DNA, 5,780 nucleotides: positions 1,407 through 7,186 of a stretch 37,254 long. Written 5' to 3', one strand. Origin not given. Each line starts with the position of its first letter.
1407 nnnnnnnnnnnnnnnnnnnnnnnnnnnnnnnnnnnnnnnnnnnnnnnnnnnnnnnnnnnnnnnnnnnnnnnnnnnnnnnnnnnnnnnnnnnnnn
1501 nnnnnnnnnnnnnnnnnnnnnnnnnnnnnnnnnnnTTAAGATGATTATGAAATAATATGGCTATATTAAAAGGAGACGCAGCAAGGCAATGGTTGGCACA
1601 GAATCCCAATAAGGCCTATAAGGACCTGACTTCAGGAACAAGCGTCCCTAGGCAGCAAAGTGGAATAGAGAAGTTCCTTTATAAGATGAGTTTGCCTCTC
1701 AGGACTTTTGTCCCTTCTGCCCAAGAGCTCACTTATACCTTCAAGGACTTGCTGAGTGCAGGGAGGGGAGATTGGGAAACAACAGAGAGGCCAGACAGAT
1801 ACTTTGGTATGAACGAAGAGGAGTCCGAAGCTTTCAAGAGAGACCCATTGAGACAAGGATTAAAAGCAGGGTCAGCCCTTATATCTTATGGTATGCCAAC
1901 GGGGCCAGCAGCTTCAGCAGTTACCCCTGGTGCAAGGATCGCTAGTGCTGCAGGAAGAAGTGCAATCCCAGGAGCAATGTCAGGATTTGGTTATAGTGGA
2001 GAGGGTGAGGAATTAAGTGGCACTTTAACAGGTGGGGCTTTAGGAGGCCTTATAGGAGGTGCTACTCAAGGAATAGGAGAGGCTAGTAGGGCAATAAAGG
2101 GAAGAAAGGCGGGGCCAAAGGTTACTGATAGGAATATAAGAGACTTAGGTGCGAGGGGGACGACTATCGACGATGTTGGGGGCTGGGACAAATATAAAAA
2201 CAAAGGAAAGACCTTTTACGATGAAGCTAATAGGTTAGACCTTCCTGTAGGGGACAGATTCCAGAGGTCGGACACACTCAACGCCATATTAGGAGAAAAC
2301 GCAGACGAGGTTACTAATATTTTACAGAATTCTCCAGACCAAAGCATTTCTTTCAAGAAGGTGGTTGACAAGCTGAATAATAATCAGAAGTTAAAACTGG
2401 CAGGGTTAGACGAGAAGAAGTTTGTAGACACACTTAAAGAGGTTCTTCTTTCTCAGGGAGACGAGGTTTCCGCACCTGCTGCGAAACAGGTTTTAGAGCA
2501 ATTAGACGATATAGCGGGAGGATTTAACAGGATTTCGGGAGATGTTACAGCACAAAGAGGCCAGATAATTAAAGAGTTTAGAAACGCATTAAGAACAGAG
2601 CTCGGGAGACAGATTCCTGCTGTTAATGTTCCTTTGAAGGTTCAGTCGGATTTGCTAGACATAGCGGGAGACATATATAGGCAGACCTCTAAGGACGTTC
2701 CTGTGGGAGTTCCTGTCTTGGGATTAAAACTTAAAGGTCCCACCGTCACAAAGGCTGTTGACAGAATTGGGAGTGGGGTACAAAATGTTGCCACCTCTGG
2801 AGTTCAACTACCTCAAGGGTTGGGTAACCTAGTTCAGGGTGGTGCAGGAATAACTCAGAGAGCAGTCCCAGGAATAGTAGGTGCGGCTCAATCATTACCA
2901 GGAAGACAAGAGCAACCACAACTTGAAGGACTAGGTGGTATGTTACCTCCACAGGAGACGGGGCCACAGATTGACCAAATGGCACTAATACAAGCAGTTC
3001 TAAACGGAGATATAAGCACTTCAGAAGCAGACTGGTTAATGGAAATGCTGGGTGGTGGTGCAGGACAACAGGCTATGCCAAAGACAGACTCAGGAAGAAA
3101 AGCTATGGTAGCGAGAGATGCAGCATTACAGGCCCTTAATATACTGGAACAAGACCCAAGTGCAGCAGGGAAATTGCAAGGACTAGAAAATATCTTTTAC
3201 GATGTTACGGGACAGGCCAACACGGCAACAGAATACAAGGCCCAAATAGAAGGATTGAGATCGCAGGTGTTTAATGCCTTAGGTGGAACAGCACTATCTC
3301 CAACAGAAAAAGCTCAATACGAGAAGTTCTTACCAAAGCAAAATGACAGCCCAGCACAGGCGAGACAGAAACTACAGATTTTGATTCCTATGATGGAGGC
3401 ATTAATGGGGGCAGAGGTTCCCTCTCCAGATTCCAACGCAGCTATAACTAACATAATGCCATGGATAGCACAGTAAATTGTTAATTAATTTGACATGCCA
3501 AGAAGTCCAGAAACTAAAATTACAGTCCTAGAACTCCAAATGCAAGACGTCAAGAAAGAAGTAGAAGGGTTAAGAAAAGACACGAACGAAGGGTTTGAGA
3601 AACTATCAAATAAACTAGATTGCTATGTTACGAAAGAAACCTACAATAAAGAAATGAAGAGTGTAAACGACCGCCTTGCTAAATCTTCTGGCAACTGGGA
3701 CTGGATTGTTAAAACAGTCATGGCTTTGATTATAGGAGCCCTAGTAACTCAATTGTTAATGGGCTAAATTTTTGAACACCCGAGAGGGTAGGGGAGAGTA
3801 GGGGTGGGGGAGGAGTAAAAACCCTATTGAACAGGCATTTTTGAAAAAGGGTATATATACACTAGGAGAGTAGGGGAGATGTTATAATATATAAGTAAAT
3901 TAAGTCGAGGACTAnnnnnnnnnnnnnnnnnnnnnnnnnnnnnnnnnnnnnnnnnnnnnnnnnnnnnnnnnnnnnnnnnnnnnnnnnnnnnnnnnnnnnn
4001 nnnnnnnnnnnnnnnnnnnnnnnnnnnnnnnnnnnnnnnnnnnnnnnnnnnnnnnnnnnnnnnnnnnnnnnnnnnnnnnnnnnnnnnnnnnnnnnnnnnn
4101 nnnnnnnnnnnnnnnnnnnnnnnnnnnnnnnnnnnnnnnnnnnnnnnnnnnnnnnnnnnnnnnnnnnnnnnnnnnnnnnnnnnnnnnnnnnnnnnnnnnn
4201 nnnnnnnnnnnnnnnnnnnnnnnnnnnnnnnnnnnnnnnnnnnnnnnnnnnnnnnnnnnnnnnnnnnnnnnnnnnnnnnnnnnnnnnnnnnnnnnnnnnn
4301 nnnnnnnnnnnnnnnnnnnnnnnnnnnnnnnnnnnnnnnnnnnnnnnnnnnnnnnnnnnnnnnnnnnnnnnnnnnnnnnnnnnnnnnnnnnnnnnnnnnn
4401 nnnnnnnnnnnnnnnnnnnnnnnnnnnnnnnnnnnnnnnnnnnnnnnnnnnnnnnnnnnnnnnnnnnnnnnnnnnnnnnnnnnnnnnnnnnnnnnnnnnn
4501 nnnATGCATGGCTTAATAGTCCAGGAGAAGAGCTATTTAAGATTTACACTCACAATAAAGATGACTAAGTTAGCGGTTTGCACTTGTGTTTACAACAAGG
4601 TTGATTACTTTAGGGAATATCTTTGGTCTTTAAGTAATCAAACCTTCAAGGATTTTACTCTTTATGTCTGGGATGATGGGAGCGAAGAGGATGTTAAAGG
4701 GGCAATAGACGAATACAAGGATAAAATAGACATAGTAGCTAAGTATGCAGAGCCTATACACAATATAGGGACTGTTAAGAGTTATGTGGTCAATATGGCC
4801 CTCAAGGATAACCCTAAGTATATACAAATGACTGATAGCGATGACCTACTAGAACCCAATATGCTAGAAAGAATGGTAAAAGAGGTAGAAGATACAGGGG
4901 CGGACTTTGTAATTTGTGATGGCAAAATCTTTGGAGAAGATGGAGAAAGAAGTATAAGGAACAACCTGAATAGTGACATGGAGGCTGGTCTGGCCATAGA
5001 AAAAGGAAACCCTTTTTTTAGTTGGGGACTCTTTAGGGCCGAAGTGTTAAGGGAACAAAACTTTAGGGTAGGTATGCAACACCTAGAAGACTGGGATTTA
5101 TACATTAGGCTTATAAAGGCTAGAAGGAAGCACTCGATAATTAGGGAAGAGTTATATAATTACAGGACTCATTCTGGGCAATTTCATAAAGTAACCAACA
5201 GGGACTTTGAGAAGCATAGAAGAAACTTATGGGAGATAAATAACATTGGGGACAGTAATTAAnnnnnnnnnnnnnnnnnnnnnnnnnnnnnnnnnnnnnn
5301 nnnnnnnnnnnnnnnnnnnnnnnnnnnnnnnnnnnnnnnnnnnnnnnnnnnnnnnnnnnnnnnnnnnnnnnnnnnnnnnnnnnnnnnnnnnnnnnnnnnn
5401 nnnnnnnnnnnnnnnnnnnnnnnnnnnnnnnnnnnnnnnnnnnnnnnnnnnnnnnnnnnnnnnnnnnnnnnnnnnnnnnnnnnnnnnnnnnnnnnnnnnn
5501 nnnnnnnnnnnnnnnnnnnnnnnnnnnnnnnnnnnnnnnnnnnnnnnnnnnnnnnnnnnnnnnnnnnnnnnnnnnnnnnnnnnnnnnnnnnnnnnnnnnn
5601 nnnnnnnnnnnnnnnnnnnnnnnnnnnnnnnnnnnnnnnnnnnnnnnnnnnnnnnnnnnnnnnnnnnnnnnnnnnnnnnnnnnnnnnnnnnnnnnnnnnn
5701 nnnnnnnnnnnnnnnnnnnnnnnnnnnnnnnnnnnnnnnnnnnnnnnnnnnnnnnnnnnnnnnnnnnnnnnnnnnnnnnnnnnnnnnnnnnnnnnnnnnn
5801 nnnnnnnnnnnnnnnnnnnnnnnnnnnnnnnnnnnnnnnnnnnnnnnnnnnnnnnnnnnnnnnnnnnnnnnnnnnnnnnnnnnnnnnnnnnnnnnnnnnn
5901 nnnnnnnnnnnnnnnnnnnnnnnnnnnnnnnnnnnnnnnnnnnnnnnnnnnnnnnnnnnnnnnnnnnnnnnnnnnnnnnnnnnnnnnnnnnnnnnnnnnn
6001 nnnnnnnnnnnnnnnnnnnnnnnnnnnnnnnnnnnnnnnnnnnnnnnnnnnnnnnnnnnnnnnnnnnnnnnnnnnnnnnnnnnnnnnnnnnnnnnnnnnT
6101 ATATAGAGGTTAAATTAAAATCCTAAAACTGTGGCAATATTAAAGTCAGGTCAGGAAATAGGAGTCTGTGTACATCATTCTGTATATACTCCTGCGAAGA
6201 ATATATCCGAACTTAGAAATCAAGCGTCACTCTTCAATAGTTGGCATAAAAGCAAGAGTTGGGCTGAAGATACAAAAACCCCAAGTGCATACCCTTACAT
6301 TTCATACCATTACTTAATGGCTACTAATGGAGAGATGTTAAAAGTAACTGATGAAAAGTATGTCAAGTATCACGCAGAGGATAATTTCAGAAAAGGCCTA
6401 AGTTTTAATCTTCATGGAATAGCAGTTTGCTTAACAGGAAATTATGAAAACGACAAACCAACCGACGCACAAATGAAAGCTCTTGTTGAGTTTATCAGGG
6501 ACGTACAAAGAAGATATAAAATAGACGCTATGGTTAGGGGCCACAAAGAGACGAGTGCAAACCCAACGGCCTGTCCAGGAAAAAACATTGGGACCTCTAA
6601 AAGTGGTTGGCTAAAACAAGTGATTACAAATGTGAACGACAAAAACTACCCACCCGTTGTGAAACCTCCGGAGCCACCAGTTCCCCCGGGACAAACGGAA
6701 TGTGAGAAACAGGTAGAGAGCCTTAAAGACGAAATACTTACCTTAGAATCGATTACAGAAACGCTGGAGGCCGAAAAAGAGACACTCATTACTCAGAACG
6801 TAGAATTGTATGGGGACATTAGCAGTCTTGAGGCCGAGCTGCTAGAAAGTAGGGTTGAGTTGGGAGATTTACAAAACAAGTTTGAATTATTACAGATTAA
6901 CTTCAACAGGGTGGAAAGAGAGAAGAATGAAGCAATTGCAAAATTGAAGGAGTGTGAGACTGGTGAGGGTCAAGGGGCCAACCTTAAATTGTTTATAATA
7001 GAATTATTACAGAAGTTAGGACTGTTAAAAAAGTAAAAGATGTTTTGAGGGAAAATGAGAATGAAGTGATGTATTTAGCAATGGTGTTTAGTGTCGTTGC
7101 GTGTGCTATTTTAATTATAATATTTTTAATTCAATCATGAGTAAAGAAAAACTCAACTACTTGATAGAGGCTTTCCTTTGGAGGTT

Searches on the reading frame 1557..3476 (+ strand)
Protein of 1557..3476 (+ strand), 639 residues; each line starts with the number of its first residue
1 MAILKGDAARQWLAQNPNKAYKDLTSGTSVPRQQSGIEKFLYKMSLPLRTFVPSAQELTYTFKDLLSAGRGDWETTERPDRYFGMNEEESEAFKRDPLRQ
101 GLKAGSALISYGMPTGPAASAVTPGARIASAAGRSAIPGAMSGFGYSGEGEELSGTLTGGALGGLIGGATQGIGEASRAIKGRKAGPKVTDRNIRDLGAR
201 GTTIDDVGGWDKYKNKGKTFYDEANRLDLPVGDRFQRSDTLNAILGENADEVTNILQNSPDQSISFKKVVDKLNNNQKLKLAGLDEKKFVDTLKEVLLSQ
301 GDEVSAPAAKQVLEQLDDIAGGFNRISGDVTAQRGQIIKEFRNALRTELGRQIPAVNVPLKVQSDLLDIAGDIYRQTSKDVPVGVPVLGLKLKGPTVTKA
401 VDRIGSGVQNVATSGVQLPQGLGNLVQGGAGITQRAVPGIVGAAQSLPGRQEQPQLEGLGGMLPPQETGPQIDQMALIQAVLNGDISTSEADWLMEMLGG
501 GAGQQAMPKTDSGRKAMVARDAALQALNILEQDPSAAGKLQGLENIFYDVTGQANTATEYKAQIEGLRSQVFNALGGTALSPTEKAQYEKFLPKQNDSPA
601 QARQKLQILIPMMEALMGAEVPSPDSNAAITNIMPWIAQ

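Call 13: search_dna_similar(query=window:1557-3476:+, collection=phages, mode=protein, max_rows=10)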
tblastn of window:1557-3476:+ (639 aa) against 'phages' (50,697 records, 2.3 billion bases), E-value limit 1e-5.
No match.

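Call 72: search_protein_families(library=pfam, proteins=[window:1557-3476:+], max_evalue=0.001)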
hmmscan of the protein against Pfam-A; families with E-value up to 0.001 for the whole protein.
window:1557-3476:+ (639 aa): 0 families

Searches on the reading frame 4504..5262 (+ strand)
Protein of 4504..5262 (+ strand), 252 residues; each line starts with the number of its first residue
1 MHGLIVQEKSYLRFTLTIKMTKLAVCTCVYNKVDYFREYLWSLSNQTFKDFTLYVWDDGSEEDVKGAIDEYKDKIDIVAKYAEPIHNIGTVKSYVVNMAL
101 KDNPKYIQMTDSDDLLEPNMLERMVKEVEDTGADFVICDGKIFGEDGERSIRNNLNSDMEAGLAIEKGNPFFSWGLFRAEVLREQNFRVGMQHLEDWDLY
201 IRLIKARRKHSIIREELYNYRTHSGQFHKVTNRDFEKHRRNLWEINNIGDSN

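Call 72: search_protein_families(library=pfam, proteins=[window:4504-5262:+], max_evalue=0.001)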
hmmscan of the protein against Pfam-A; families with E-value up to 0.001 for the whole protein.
window:4504-5262:+ (252 aa): 2 families
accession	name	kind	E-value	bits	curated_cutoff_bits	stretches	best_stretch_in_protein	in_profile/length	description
PF00535.33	Glycos_transf_2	-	3.7e-17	63.2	23.3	1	25-154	2-129/168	Glycosyl transferase family 2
PF13641.12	Glyco_tranf_2_3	-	7.2e-05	23.3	27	1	24-136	4-119/230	Glycosyltransferase like family 2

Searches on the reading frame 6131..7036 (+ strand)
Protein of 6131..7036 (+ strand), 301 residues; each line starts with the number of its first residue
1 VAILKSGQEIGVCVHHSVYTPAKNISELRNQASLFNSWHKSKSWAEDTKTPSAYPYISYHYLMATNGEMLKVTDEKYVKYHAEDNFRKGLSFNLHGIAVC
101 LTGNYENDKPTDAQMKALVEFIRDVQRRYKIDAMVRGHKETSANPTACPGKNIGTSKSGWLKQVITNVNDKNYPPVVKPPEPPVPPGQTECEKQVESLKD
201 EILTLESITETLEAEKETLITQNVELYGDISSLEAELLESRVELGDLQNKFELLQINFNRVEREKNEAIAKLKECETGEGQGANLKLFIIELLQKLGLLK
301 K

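Call 72: search_protein_families(library=pfam, proteins=[window:6131-7036:+], max_evalue=0.001)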
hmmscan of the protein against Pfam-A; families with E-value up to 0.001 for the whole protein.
window:6131-7036:+ (301 aa): 1 family
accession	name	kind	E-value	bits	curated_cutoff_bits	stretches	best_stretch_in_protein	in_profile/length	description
PF01510.30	Amidase_2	-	3.5e-18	66.6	26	1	12-151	8-131/131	N-acetylmuramoyl-L-alanine amidase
